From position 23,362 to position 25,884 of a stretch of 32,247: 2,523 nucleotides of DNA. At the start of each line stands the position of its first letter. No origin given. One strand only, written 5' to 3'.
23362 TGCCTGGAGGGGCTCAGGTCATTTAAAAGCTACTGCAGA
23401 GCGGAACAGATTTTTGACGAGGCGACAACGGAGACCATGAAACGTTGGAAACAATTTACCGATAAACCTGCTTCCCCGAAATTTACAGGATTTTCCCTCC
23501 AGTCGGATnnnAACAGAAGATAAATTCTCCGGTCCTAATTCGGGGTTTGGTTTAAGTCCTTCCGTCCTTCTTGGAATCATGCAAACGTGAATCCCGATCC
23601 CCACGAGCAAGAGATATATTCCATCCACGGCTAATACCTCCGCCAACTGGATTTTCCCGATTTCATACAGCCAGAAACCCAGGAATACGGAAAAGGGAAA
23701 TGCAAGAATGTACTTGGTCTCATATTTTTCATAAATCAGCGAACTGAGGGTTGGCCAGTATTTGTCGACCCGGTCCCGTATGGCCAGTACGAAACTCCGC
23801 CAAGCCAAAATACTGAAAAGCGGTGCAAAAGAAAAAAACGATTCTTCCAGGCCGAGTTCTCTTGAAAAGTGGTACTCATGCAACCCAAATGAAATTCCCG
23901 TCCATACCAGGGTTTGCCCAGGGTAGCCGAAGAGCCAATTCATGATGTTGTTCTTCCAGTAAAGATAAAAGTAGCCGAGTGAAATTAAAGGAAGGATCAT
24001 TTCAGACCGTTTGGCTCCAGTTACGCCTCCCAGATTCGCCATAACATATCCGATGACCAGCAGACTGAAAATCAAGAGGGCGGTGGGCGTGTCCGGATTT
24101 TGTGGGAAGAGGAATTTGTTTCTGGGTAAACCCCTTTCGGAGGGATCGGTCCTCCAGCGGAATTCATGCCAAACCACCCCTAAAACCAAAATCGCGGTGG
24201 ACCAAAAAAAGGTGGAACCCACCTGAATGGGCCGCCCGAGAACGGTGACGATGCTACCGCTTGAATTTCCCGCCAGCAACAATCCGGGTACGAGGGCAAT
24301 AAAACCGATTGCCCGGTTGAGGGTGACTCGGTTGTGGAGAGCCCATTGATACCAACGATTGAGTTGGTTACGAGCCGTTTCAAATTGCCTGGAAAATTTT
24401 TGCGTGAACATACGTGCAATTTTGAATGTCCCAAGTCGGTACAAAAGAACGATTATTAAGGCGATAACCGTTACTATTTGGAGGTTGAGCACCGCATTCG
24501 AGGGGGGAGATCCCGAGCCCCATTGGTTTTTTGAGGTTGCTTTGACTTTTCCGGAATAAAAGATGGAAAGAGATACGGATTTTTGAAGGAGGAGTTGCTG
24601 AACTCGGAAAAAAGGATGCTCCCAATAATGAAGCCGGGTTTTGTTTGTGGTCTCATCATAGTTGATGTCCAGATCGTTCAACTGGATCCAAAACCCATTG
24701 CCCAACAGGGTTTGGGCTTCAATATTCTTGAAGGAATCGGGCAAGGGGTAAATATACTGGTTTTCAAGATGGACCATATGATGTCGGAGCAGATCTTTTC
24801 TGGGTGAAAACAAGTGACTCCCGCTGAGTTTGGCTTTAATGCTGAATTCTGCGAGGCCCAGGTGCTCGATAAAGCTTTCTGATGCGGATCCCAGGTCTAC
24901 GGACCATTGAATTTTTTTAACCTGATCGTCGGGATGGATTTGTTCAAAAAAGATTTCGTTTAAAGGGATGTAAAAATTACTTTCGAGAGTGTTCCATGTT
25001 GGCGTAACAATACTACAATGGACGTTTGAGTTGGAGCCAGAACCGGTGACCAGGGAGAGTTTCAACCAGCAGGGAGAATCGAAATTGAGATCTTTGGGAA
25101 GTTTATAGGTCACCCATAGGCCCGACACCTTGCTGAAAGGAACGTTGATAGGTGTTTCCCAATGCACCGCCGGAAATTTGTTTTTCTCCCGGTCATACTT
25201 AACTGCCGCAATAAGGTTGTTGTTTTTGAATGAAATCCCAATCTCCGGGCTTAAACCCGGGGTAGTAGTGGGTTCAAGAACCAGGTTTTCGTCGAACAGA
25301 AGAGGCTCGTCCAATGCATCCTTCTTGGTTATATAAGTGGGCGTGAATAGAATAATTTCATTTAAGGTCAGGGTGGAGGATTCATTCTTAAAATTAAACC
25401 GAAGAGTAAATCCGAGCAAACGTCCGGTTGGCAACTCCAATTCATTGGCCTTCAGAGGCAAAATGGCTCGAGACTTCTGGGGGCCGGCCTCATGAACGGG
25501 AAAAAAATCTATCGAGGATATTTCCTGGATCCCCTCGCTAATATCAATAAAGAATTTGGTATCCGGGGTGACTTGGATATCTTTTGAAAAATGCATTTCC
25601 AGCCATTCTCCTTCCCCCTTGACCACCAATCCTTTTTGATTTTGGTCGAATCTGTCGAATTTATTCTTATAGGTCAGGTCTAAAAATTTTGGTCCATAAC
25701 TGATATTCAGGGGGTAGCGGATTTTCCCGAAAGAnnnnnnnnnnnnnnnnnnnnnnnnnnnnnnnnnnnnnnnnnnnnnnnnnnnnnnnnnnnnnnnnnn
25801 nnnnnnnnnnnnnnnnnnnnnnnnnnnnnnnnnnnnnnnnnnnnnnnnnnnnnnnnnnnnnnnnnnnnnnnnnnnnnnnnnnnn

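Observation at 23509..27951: Orphan 1480-aa membrane protein with an N-terminal anchor, a giant ectodomain and a C-terminal 8-9 TM domain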

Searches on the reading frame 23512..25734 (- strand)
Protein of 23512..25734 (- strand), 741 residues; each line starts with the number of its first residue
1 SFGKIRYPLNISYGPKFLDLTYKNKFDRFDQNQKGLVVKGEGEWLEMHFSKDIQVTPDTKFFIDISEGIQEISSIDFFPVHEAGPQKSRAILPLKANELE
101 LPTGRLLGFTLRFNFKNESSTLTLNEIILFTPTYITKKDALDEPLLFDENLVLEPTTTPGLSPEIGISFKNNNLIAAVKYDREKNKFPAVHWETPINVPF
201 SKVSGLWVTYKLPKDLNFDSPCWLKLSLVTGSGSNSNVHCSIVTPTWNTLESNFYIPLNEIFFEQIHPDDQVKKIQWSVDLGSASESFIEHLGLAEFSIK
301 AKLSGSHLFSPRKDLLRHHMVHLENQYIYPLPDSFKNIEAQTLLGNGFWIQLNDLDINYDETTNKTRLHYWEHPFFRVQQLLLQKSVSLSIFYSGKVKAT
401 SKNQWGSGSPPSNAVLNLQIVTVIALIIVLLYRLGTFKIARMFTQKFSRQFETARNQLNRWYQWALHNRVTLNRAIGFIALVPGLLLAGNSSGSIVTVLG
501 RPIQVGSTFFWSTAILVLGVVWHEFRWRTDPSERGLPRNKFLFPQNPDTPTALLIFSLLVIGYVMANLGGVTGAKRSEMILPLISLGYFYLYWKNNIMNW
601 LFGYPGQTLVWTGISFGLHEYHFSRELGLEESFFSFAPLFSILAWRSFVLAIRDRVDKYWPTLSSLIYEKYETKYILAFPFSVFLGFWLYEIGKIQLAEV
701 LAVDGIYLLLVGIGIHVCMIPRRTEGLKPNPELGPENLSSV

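Call 56: predict_structure(alignment_id=A3)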
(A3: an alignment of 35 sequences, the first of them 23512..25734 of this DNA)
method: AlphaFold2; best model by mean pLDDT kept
length: 741 residues; sequences in the alignment: 35
mean_pLDDT: 78.5   pTM: 0.49
mean pLDDT of the five models: 78.5, 76.9, 76.8, 76.0, 75.9
residues with pLDDT >= 90: 217; 70-90: 347; 50-70: 109; < 50: 68
segments of 3 or more residues with pLDDT < 50: 1-20, 388-414, 496-498, 501-505, 626-630, 737-741
pLDDT, mean of each block of 10 residues (from residue 1): 31 38 56 78 88 90 93 96 93 93 93 90 89 84 85 84 87 92 91 92 89 81 87 66 55 82 76 92 84 89 88 88 84 84 82 75 67 84 67 42 38 55 70 60 74 81 86 92 84 53 61 93 85 61 76 89 78 66 90 78 79 83 56 75 92 94 92 93 93 87 92 87 64 51 37
secondary structure, 60 per line:
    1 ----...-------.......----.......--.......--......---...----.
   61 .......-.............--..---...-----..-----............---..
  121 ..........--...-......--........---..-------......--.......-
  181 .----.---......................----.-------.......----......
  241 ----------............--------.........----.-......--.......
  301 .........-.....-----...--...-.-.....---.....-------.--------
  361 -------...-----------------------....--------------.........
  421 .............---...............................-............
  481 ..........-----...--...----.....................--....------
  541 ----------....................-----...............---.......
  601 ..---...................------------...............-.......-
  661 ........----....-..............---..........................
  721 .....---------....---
elements in order (helices of 4 or more, strands of 3 or more residues): E5-7 E18-21 E26-32 E35-41 E44-49 E53-55 E60-67 E72-81 E89-91 E104-115 E119-130 E133-135 H137-142 E145-152 E165-170 E173-179 E190-199 E203-211 E224-230 E235-240 E251-257 H258-262 E271-279 H286-291 E294-309 H311-315 E321-323 E326-328 H332-336 H340-344 E368-370 H394-397 H412-433 H437-467 H469-490 E496-498 E501-503 H508-528 H531-534 H551-570 H576-590 H594-602 H606-624 H637-651 H653-659 H661-668 H673-676 H678-691 H695-725 H735-738

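Call 58: fold_search(model_id=the predicted structure, library=pdb)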
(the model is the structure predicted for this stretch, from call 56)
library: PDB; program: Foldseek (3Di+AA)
matches with E <= 10: 1019; with E <= 0.001: 31
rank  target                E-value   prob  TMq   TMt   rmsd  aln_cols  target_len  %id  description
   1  4xup_D                2.7e-06  1.00  0.11  0.23  20.8       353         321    9  Structure of the N-terminal CBM22-1-CBM22-2 tandem domain from Paenibacillus barcinonensis Xyn10C (released 2015-06-03)
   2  2e26_A                1.2e-05  1.00  0.12  0.12  19.3       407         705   10  Crystal structure of two repeat fragment of reelin (released 2007-05-22)
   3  4xup_B                1.4e-05  0.99  0.11  0.22  21.8       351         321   10  Structure of the N-terminal CBM22-1-CBM22-2 tandem domain from Paenibacillus barcinonensis Xyn10C (released 2015-06-03)
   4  7kwb_A                1.5e-05  1.00  0.13  0.21  17.8       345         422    8  Surface glycan-binding protein B from Bacteroides thetaiotaomicron (released 2021-02-17)
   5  7js4                  2.3e-05  0.99  0.13  0.10  17.2       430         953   10  The structure of the M60 catalytic domain with the CBM51-1 and CBM51-2 domains from Clostridium perfringens ZmpB (released 2021-02-03)
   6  9m8u_A                2.6e-05  0.87  0.12  0.13  30.1       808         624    9  Cryo-EM structure of human SIDT1 (released 2026-03-18)
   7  5a58_A                7.4e-05  1.00  0.13  0.09  17.7       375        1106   10  The structure of GH101 D764N mutant from Streptococcus pneumoniae TIGR4 in complex with serinyl T-antigen (released 2015-09-02)
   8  5a56_A                7.8e-05  1.00  0.13  0.09  17.7       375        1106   10  The structure of GH101 from Streptococcus pneumoniae TIGR4 in complex with 1-O-methyl-T-antigen (released 2015-09-02)
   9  3a7q_A                7.8e-05  0.99  0.12  0.13  19.9       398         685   11  Structural basis for specific recognition of reelin by its receptors (released 2010-03-23)
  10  8w7n                  8.2e-05  0.87  0.10  0.08  19.4       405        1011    9  Crystal structure of the in-cell Cry1Aa purified from Bacillus thuringiensis (released 2024-03-06)
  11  9qxq                  8.7e-05  0.91  0.10  0.07  20.9       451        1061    6  native structure of full-length pesticidal protein Cry1Ca18 at pH9, from crystals formed in vivo (released 2026-02-11)
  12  5a55                  9.1e-05  1.00  0.13  0.09  18.8       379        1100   10  The native structure of GH101 from Streptococcus pneumoniae TIGR4 (released 2015-09-02)
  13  5eiy_B                1.0e-04  0.87  0.10  0.11  20.6       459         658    9  Bacterial cellulose synthase bound to a substrate analogue (released 2016-03-09)
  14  2dcj_A                1.1e-04  0.96  0.14  0.24  13.4       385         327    8  A two-domain structure of alkaliphilic XynJ from Bacillus sp. 41M-1 (released 2007-03-20)
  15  5ej1_B                1.1e-04  0.90  0.11  0.12  25.0       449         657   10  Pre-translocation state of bacterial cellulose synthase (released 2016-03-30)
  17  9b8i                  1.6e-04  0.91  0.11  0.11  21.8       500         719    7  Cryo-EM structure of the E. coli cellulose synthase BcsB-BcsC fusion protein (released 2025-02-19)
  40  6sgf_A                1.5e-03  1.00  0.13  0.54   5.9       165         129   11  Molecular insight into a new low affinity xylan binding module CBM86, from the xylanolytic gut symbiont Roseburia inte (released 2019-11-20)
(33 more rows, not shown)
